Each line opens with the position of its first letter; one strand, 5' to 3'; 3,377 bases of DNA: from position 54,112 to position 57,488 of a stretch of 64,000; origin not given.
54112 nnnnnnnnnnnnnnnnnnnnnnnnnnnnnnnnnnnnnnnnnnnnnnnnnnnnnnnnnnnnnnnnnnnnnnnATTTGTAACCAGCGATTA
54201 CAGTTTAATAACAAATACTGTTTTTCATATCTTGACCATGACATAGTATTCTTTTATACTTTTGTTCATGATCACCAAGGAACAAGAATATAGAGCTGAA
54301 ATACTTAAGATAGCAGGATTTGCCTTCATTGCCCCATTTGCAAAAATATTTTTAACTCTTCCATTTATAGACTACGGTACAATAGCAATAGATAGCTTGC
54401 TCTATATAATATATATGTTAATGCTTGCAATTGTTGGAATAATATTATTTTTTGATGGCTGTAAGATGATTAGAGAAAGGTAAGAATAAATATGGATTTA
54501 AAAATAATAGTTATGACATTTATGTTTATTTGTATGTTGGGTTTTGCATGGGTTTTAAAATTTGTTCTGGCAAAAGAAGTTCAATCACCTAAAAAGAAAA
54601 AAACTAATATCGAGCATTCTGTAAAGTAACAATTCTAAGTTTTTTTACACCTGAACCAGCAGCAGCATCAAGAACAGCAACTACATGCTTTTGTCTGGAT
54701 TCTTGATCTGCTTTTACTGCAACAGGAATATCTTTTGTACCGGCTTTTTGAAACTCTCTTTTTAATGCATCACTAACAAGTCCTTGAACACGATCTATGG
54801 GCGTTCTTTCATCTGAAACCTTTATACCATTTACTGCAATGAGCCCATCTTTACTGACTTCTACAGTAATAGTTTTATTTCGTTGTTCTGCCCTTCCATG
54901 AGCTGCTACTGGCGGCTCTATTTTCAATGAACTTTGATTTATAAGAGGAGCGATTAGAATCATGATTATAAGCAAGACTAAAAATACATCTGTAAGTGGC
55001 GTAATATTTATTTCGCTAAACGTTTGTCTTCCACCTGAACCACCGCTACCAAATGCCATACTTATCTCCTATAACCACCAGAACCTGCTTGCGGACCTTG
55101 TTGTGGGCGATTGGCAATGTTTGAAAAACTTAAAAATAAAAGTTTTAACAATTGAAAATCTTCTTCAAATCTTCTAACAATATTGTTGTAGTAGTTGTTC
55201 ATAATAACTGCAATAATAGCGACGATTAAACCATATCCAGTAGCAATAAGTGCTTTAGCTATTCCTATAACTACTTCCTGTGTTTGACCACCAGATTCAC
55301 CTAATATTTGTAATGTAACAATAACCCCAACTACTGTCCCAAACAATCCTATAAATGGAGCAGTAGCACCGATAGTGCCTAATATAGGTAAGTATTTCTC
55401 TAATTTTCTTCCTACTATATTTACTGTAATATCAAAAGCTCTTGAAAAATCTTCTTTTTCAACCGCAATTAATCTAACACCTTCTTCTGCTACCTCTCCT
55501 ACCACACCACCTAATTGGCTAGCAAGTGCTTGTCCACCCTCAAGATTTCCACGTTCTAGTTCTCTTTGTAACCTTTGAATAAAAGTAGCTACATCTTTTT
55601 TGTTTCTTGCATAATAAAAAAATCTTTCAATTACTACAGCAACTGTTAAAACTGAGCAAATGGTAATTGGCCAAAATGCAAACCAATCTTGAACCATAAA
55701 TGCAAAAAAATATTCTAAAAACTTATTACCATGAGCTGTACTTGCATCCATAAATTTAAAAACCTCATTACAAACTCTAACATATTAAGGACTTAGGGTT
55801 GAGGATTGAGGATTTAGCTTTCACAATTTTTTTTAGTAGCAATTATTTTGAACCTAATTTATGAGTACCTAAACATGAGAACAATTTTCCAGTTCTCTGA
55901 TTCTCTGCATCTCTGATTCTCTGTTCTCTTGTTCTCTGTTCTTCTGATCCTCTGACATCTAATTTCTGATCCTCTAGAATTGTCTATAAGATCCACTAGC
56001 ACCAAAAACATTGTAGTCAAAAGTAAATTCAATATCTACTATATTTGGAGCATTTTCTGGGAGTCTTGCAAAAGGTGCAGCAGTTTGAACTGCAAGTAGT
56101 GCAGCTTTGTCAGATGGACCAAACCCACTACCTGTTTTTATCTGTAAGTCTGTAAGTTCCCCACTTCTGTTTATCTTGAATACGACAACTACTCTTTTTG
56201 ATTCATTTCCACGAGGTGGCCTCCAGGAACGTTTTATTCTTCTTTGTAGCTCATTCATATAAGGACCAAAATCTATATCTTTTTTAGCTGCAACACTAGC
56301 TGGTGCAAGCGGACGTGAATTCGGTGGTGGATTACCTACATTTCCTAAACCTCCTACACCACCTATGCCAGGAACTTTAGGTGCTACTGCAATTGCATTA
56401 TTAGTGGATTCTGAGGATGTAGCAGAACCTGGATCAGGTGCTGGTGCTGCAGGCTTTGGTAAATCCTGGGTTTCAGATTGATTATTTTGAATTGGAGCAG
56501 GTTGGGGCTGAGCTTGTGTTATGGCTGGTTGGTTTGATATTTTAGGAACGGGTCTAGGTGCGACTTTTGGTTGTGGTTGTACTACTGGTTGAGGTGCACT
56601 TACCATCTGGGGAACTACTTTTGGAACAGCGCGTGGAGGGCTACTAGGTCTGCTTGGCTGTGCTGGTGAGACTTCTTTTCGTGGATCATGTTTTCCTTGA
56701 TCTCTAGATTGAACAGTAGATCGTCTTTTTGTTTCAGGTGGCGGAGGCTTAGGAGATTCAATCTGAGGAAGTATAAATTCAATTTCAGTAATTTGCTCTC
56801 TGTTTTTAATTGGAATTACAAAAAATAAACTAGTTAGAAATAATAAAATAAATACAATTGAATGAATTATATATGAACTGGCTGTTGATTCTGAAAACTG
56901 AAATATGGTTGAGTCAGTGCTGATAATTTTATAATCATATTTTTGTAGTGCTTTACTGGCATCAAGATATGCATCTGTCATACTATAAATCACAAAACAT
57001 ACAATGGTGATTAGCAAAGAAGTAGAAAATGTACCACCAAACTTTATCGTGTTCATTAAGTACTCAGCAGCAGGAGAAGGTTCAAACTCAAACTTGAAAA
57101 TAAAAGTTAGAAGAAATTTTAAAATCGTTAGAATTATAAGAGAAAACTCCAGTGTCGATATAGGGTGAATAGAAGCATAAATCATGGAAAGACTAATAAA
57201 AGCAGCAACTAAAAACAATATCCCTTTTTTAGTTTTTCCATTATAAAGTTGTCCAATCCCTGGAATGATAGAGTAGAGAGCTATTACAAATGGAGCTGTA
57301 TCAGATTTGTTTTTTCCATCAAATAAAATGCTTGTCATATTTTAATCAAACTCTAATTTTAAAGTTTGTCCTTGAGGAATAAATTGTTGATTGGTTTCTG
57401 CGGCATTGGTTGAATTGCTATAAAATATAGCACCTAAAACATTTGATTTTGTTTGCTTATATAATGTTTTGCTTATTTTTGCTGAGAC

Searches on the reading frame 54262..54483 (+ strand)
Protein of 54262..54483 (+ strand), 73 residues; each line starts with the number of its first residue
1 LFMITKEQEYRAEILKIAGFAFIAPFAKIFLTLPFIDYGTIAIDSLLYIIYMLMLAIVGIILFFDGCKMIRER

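Call 63: search_protein_families(library=pfam, proteins=[window:54262-54483:+], max_evalue=0.001)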
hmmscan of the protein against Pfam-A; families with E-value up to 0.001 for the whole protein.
window:54262-54483:+ (73 aa): 0 families
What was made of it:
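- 54268..54483 (+): Small two-TM ORF (71 aa) at the end of the LP operon. No family match (call 63).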

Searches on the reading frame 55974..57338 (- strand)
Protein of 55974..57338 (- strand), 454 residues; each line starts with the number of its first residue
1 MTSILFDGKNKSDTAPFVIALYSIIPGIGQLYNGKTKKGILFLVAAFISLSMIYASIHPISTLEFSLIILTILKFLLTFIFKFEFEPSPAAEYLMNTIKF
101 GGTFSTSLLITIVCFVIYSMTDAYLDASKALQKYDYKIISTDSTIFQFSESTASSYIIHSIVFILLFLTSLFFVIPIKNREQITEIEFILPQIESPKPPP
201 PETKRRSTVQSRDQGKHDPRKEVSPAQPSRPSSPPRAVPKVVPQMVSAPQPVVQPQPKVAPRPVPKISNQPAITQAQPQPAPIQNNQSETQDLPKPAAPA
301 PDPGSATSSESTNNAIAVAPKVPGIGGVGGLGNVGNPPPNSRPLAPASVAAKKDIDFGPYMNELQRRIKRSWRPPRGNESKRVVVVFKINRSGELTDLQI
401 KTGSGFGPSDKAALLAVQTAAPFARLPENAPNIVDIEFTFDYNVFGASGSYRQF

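Call 63: search_protein_families(library=pfam, proteins=[window:55974-57338:-], max_evalue=0.001)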
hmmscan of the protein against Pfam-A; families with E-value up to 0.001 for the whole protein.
window:55974-57338:- (454 aa): 2 families
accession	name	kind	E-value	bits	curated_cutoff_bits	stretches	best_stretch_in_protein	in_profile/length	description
PF13103.11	TonB_2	-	6.2e-12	45.9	22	1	359-440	3-85/85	TonB C terminal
PF03544.19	TonB_C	-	1.5e-06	29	24.6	1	382-443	17-78/79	Gram-negative bacterial TonB protein C-terminal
